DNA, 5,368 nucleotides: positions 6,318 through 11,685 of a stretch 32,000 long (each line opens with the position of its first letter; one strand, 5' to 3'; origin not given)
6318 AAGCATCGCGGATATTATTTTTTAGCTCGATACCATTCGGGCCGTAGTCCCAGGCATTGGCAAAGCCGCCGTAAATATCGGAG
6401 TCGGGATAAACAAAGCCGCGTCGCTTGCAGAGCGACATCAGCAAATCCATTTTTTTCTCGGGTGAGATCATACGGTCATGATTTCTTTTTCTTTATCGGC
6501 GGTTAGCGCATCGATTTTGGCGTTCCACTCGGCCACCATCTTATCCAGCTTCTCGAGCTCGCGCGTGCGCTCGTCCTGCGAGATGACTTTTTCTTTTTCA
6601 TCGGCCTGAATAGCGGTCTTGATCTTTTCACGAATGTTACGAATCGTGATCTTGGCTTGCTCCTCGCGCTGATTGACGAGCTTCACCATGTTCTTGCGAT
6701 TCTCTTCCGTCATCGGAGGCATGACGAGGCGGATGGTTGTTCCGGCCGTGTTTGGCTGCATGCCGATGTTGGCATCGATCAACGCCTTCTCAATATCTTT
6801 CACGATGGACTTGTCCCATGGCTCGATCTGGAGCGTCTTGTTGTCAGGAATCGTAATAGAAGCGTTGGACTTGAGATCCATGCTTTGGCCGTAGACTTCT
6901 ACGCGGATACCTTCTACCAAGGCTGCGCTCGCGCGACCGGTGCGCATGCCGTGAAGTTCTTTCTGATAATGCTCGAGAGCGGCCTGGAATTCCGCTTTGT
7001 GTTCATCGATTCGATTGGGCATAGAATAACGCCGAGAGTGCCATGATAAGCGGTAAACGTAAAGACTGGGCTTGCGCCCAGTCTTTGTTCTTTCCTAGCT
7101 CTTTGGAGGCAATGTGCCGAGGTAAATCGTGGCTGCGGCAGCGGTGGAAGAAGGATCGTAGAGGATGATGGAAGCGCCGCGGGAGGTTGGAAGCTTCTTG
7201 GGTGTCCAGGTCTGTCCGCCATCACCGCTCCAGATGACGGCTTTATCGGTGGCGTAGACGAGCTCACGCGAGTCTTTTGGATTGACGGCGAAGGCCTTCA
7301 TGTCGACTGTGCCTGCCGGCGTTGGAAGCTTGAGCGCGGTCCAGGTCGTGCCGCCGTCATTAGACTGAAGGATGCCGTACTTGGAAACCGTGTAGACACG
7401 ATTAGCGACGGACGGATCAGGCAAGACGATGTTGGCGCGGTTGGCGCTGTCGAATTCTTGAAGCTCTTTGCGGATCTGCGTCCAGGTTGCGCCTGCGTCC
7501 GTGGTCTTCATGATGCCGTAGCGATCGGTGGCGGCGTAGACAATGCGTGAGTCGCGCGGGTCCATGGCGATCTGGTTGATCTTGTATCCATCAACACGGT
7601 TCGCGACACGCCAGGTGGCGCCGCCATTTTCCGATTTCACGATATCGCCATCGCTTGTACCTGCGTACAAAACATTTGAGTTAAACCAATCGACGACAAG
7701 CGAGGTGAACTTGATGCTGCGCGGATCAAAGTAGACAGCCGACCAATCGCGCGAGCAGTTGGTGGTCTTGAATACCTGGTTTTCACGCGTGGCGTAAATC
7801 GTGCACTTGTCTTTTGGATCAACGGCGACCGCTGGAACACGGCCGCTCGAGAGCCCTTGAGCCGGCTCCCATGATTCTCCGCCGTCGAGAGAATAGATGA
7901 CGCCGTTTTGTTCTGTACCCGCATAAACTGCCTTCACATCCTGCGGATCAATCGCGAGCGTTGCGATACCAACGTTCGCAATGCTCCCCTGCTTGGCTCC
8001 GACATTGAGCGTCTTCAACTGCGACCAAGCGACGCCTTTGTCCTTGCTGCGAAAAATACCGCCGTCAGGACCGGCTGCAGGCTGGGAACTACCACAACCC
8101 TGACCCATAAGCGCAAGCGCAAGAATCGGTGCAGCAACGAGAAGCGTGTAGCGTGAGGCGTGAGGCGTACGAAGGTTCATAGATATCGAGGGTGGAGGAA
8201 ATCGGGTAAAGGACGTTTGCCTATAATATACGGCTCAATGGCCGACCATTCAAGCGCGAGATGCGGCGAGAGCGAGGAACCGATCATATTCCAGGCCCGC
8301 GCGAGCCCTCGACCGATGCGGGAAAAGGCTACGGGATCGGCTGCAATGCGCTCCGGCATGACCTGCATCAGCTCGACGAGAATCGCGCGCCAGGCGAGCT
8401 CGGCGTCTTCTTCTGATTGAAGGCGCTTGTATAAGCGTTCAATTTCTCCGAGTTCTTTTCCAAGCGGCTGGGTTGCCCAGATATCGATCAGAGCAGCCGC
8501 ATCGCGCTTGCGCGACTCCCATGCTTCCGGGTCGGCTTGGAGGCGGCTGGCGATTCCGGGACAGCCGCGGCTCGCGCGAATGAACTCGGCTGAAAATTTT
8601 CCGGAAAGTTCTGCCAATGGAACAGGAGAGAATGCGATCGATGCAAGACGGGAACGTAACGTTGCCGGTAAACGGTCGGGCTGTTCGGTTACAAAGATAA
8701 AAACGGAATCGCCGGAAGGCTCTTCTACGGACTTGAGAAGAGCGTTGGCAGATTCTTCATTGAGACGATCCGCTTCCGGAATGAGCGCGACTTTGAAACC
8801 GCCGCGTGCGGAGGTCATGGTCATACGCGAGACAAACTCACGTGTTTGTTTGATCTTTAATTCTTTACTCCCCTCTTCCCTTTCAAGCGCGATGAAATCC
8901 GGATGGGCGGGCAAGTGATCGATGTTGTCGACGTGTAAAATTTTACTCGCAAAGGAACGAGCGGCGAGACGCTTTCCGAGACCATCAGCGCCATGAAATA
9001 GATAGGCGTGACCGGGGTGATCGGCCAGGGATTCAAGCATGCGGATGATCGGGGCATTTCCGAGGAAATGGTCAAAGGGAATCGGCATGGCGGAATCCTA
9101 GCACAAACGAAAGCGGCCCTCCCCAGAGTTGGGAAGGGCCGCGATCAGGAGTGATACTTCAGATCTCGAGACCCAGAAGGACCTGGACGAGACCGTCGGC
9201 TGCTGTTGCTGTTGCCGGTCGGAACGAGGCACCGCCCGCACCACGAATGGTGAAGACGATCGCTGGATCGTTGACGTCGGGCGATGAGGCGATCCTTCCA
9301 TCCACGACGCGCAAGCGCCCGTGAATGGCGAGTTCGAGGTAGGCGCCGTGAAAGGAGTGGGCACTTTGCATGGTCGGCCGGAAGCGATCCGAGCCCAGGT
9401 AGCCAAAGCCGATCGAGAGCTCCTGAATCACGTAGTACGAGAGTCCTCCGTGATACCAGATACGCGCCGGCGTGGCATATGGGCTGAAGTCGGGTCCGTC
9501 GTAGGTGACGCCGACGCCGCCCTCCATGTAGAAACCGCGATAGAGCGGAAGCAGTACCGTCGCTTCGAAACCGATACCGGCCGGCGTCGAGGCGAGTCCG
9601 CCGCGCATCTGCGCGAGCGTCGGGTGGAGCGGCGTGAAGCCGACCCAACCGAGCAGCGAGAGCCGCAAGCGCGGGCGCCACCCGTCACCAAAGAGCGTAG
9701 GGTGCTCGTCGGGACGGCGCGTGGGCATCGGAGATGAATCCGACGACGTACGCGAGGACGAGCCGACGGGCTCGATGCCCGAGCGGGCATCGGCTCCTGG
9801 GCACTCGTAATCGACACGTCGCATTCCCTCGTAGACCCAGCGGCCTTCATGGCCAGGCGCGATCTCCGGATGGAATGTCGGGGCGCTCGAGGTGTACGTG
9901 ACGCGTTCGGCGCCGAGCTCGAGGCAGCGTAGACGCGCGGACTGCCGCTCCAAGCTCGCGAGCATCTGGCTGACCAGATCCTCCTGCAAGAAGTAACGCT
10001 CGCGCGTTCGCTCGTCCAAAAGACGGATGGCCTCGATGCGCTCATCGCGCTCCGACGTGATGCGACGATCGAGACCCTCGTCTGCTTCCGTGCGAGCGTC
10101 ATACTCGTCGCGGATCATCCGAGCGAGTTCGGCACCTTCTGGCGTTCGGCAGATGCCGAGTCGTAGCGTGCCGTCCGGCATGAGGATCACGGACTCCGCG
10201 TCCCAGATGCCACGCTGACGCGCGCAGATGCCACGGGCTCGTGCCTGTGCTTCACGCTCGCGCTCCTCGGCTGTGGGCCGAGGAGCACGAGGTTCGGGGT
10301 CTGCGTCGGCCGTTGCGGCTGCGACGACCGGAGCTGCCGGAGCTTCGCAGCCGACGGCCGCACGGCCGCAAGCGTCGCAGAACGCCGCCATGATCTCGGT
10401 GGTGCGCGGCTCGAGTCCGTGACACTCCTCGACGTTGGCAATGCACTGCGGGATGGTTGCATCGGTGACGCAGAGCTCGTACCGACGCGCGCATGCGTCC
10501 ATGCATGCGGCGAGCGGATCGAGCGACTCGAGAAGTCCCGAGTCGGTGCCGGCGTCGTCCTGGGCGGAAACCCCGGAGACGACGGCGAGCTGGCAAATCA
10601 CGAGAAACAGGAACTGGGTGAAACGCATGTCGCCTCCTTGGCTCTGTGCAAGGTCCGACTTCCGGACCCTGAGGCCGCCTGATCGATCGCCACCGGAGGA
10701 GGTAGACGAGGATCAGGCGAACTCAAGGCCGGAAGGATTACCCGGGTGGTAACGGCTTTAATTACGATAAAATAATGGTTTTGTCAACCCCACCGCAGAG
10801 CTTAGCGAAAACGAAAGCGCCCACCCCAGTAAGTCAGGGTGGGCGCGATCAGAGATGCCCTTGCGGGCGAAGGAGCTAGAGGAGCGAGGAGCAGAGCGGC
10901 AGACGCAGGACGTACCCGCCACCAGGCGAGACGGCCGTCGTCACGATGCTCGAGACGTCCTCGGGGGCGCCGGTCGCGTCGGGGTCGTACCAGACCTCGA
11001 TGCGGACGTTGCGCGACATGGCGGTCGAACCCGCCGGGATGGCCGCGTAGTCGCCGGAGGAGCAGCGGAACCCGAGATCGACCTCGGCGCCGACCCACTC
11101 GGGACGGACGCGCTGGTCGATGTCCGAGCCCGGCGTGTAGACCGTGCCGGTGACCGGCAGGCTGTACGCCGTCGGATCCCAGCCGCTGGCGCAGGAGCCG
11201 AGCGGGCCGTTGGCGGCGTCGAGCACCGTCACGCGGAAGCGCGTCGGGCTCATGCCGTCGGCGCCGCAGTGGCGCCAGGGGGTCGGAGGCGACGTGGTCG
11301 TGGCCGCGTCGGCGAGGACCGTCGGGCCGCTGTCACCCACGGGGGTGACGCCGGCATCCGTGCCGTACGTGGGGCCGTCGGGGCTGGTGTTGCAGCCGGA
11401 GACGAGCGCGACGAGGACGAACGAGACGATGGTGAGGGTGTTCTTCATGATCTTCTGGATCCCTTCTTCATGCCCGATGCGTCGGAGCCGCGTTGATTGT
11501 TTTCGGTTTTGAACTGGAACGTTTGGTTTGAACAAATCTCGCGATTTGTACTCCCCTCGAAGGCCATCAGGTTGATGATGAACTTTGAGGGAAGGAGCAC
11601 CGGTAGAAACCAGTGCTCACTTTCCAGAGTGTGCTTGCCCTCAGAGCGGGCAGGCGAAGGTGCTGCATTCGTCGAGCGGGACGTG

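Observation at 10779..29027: The 9-mer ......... marks the upstream region of GC-rich minus-strand ORFs, including a distant satellite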

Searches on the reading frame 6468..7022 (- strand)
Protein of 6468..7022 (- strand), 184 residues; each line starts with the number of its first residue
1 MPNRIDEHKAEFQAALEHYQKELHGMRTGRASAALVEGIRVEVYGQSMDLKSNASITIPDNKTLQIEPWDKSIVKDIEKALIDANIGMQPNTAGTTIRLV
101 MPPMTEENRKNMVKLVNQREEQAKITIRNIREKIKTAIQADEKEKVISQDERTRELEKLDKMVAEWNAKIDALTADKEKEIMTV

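Call 18: find_encoding_contigs(protein=window:6468-7022:-, flank=10000, max_places=10)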
Protein window:6468-7022:- (184 aa): 14 contigs read that carry it; 10 places shown.
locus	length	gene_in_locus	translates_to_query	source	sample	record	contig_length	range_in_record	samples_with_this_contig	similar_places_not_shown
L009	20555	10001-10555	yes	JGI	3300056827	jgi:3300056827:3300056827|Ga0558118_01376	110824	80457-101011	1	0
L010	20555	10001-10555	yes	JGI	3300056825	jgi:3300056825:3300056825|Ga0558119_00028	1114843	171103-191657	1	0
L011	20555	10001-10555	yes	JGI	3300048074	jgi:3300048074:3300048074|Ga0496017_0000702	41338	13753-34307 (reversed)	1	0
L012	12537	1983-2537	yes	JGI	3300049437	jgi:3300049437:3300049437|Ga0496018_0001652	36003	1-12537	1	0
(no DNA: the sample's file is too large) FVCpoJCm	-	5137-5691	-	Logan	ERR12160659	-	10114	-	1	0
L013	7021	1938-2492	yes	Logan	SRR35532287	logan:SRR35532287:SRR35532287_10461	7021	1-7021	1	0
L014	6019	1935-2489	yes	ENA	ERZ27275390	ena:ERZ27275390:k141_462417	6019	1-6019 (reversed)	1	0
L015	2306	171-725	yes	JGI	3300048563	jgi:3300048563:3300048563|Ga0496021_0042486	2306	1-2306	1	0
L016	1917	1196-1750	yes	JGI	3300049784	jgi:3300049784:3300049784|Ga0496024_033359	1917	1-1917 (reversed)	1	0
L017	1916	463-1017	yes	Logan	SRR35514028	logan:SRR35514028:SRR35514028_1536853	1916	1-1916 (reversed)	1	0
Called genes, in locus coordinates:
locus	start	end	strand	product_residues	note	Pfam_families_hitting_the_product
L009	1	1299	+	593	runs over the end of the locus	-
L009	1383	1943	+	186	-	-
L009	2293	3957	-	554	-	-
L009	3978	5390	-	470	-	-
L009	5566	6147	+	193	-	-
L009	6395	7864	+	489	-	-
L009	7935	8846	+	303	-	PF13177:DNA_pol3_delta2, PF00004:AAA (weak)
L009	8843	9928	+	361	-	PF25852:DUF6242_C (faint), PF13088:BNR_2 (faint), PF14870:PSII_BNR (weak), PF02012:BNR (faint), PF15902:Sortilin-Vps10 (weak)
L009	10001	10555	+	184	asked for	PF01765:RRF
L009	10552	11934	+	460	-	PF28494:GlyRS_ins_1 (faint), PF00587:tRNA-synt_2b, PF03129:HGTP_anticodon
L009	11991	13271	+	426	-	PF00675:Peptidase_M16, PF05193:Peptidase_M16_C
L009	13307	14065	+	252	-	PF00121:TIM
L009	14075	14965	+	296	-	PF13432:TPR_16 (faint), PF14559:TPR_19 (faint)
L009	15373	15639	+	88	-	PF01541:GIY-YIG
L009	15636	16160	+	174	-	PF08818:DUF1801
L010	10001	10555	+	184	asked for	PF01765:RRF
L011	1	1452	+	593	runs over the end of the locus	-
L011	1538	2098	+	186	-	-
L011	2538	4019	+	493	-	-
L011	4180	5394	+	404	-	PF11617:Cu-binding_MopE (weak)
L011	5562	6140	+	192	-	-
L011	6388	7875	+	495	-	-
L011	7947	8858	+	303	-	PF13177:DNA_pol3_delta2, PF00004:AAA (weak)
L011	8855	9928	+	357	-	PF13088:BNR_2 (faint), PF14870:PSII_BNR (weak), PF02012:BNR (faint), PF15902:Sortilin-Vps10 (weak), PF25852:DUF6242_C (weak)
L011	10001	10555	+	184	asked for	PF01765:RRF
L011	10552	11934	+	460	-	PF28494:GlyRS_ins_1 (faint), PF00587:tRNA-synt_2b, PF03129:HGTP_anticodon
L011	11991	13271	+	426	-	PF00675:Peptidase_M16, PF05193:Peptidase_M16_C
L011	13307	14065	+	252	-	PF00121:TIM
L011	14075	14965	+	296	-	PF13432:TPR_16 (faint), PF14559:TPR_19 (faint)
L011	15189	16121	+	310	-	PF00903:Glyoxalase (faint), PF06983:3-dmu-9_3-mt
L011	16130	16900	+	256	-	PF08818:DUF1801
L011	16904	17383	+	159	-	PF10648:Gmad2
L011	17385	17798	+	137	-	PF01641:SelR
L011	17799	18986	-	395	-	PF05970:PIF1, PF13086:AAA_11 (faint), PF13191:AAA_16 (faint), PF13604:AAA_30, PF13245:AAA_19, PF01443:Viral_helicase1 (faint), PF13538:UvrD_C_2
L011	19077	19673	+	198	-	-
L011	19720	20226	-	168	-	-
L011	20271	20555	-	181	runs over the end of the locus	PF14014:DUF4230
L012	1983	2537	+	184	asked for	PF01765:RRF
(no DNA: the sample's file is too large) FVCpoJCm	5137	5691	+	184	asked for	PF01765:RRF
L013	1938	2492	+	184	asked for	PF01765:RRF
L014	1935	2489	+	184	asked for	PF01765:RRF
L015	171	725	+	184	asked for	PF01765:RRF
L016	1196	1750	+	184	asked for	PF01765:RRF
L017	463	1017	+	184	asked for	PF01765:RRF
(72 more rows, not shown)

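Call 24: find_related_loci(query=window:6468-7022:-, collection=genome_contigs, flank=10000)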
Query window:6468-7022:- (184 aa) in genome_contigs; peptide patterns used: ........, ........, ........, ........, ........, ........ (x = any residue, [..] = any of these).
100 stretches matched a pattern; 59 encode a relative of the query (tblastn E <= 1e-3); 59 distinct loci.
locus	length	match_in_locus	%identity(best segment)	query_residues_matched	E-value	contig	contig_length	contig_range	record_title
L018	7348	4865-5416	85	1-184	1e-104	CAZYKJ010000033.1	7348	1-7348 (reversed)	MAG TPA_asm: uncultured Gammaproteobacteria bacterium isolate SRP170004_co1_81 genome assembly, contig: NODE_16444_lengt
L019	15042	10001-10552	94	1-184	3e-114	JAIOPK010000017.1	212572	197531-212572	MAG: Candidatus Uhrbacteria bacterium isolate LakeFargette_0920_ALND_MAG_54_14 LacPavin_0920_ALND_scaffold_428047, whole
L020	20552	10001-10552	73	1-184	8e-93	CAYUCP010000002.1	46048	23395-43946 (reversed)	MAG TPA_asm: uncultured Gammaproteobacteria bacterium isolate SRP298887_co1_258 genome assembly, contig: NODE_500_length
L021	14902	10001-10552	71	1-184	2e-92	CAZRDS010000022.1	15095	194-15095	MAG TPA_asm: uncultured Gammaproteobacteria bacterium isolate SRP170004_co1_234 genome assembly, contig: NODE_6199_lengt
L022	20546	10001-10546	74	3-184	3e-92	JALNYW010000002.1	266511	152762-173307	MAG: Patescibacteria group bacterium isolate SO_2017_GW1 bin 229 NODE_337_length_266511_cov_3.781804_OW334_2017, whole g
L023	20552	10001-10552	72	1-184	4e-91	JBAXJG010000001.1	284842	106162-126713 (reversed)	MAG: Candidatus Uhrbacteria bacterium isolate ELA369 MAG369_1, whole genome shotgun sequence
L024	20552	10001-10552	70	1-184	3e-89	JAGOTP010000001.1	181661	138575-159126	Patescibacteria group bacterium isolate Gw_Eff_bin_431 Gw_Eff_61_length_181661_cov_10.479392, whole genome shotgun seque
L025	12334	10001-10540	76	3-182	2e-87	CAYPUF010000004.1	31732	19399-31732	MAG TPA_asm: uncultured Gammaproteobacteria bacterium isolate SRP093185_co1_134 genome assembly, contig: NODE_688_length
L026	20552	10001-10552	70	1-184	8e-87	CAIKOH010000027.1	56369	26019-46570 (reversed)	Candidatus Uhrbacteria bacterium isolate T7_bin-302 genome assembly, contig: bin-302:27/79, whole genome shotgun sequenc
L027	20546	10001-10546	72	3-184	4e-86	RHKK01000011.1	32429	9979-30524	MAG: Candidatus Uhrbacteria bacterium isolate UHB N2_1.scaffold_410, whole genome shotgun sequence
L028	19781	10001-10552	66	1-184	1e-85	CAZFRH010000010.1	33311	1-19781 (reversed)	MAG TPA_asm: uncultured Gammaproteobacteria bacterium isolate binchicken_co128_233 genome assembly, contig: NODE_878_len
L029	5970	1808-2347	69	5-184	4e-84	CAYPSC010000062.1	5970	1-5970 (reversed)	MAG TPA_asm: uncultured Gammaproteobacteria bacterium isolate SRP257259_co1_137 genome assembly, contig: NODE_23309_leng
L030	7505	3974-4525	66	1-184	1e-83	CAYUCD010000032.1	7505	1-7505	MAG TPA_asm: uncultured Gammaproteobacteria bacterium isolate SRP302447_co3_92 genome assembly, contig: NODE_28313_lengt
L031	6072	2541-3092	66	1-184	1e-83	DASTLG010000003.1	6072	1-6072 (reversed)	MAG TPA_asm: Patescibacteria group bacterium isolate SMAG_U2644 k141_1263927, whole genome shotgun sequence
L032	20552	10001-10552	70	1-184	2e-81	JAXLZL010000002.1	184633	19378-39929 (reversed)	MAG: Patescibacteria group bacterium isolate STL-PAT1 C3.78.fa-2, whole genome shotgun sequence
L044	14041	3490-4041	56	1-184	2e-65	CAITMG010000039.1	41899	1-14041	Candidatus Uhrbacteria bacterium isolate MJ110927B_bin-298 genome assembly, contig: bin-298:39/97, whole genome shotgun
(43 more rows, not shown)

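Call 61: search_protein_families(library=pfam, proteins=[L011:19077-19673:+, L023:1090-1590:+, L044:74-1165:+], max_evalue=0.01)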
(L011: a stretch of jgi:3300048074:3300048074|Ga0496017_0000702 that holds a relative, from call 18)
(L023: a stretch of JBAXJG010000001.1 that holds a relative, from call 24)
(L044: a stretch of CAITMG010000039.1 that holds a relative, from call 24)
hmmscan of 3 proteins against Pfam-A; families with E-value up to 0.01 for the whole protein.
L011:19077-19673:+ (198 aa): 0 families

L023:1090-1590:+ (166 aa): 0 families

L044:74-1165:+ (363 aa): 0 families

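Call 62: search_protein_families(library=padloc, proteins=[L011:19077-19673:+, L023:1090-1590:+], max_evalue=0.01)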
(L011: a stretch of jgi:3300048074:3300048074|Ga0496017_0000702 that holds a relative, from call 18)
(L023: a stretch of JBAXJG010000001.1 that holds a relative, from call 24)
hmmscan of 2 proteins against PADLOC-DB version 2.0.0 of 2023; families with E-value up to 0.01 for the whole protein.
L011:19077-19673:+ (198 aa): 0 families

L023:1090-1590:+ (166 aa): 0 families

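Call 65: find_related_loci(query=L011:19077-19673:+, collection=viral_contigs, flank=5000)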
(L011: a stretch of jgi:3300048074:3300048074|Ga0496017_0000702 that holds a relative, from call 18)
Query L011:19077-19673:+ (198 aa) in viral_contigs; peptide patterns used: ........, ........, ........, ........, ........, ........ (x = any residue, [..] = any of these).
11 stretches matched a pattern, but none encodes a relative of the query by tblastn (E <= 1e-3).

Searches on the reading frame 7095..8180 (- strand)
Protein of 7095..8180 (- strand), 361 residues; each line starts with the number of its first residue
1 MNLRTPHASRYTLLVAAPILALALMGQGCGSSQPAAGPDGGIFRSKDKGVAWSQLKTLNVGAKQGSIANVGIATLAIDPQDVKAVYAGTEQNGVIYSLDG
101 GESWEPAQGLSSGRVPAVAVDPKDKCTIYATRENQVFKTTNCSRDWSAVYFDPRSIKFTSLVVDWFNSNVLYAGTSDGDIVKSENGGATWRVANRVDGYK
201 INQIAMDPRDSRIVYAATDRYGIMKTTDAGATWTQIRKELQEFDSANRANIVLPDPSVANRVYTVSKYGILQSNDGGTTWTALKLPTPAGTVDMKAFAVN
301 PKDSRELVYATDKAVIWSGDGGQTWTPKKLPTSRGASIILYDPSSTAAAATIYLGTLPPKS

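Call 16: search_protein_families(library=ncbifam, proteins=[window:7095-8180:-], max_evalue=0.01)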
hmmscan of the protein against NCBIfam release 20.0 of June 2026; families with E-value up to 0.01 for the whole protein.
window:7095-8180:- (361 aa): 3 families
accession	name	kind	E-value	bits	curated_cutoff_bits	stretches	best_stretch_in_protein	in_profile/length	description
NF045728.1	glycosyl_F510_1955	equivalog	1.5e-34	119.3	175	4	39-147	114-211/246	F510_1955 family glycosylhydrolase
NF010237.0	PRK13684.1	equivalog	1.4e-12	47.3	326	1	40-204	152-306/334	photosynthesis system II assembly factor Ycf48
NF052228.1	T9SS_PorZ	equivalog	0.0001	20.9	260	0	51-95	357-400/757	type IX secretion system anionic LPS delivery protein PorZ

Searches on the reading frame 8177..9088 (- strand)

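Call 10: search_protein_families(library=pfam, proteins=[window:8177-9088:-], max_evalue=0.01)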
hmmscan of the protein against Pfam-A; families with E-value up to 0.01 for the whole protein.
window:8177-9088:- (303 aa): 2 families
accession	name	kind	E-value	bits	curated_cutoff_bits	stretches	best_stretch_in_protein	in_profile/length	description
PF13177.12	DNA_pol3_delta2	-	8.2e-27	94.6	27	1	22-156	15-160/161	DNA polymerase III, delta subunit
PF00004.35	AAA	-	3.3e-07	31.2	21.2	1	29-154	1-129/131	ATPase family associated with various cellular activities (AAA)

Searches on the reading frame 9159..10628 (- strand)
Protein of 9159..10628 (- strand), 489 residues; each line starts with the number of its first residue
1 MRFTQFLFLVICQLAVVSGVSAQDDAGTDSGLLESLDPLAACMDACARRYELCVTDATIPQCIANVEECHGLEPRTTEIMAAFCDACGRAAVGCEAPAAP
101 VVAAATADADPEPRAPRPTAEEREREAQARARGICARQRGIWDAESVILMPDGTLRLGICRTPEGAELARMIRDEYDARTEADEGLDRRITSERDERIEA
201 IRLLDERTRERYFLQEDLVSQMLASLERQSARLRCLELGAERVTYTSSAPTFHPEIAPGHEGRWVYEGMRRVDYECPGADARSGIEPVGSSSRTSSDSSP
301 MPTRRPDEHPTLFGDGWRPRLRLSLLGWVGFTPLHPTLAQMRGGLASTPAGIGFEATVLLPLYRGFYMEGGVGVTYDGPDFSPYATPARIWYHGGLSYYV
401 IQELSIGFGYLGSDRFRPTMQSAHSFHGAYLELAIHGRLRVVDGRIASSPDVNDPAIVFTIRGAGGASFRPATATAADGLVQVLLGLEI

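Call 10: search_protein_families(library=pfam, proteins=[window:9159-10628:-], max_evalue=0.01)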
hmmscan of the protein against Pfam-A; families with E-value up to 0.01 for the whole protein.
window:9159-10628:- (489 aa): 0 families

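Call 16: search_protein_families(library=ncbifam, proteins=[window:9159-10628:-], max_evalue=0.01)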
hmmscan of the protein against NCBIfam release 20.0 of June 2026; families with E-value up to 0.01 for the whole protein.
window:9159-10628:- (489 aa): 0 families

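Call 17: search_protein_families(library=phrogs, proteins=[window:9159-10628:-], max_evalue=0.01)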
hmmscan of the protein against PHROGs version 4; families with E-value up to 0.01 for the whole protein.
window:9159-10628:- (489 aa): 0 families

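Call 94: search_solved_structures(query=window:9159-10628:-, max_evalue=1)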
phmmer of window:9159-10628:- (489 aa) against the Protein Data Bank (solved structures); distinct sequences matched with E-value up to 1: 1.
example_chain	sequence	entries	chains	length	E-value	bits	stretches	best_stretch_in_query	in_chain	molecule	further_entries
3tnu_A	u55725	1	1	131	0.93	11.5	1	173-237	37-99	Keratin, type I cytoskeletal 14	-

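Call 97: search_protein_representatives(protein=window:9159-10628:-)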
Query: 489 residues. Proteins with E-value up to 0.001 (for the whole library): 15; up to 1e-10: 7; up to 1e-30: 5. The best 15 are listed.
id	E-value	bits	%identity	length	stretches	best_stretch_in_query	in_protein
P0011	1.1e-142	492.9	52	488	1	1-489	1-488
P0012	1.3e-121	423.4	49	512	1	6-488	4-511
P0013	1.3e-87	311.2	41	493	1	1-488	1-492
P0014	4.8e-83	296.2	55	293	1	1-295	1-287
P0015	3.7e-41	158.0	58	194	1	320-488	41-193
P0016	1.8e-29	119.5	57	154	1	1-140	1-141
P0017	1.5e-14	70.3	49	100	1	1-90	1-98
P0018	3.1e-10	56.0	39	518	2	307-487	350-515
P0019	2.5e-09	53.1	35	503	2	307-433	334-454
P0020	5.7e-08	48.5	37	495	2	322-435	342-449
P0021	1.8e-06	43.6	30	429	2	36-240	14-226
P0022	5.1e-05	38.8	32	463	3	349-436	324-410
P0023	6.5e-05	38.5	34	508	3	36-105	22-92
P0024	2.0e-04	36.9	39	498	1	326-486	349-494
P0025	5.0e-04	35.5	30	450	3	343-437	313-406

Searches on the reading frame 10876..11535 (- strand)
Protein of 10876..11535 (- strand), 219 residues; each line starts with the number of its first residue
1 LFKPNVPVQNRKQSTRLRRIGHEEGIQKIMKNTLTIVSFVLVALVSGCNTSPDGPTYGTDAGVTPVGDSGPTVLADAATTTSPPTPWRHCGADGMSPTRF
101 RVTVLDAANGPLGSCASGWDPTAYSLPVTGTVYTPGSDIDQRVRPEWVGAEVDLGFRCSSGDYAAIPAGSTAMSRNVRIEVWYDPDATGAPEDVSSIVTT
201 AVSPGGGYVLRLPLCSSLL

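Call 10: search_protein_families(library=pfam, proteins=[window:10876-11535:-], max_evalue=0.01)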
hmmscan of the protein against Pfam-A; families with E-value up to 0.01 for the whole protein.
window:10876-11535:- (219 aa): 0 families

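Call 16: search_protein_families(library=ncbifam, proteins=[window:10876-11535:-], max_evalue=0.01)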
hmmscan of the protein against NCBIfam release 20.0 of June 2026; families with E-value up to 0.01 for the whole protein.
window:10876-11535:- (219 aa): 0 families

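Call 17: search_protein_families(library=phrogs, proteins=[window:10876-11535:-], max_evalue=0.01)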
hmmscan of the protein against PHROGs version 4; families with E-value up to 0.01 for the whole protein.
window:10876-11535:- (219 aa): 0 families
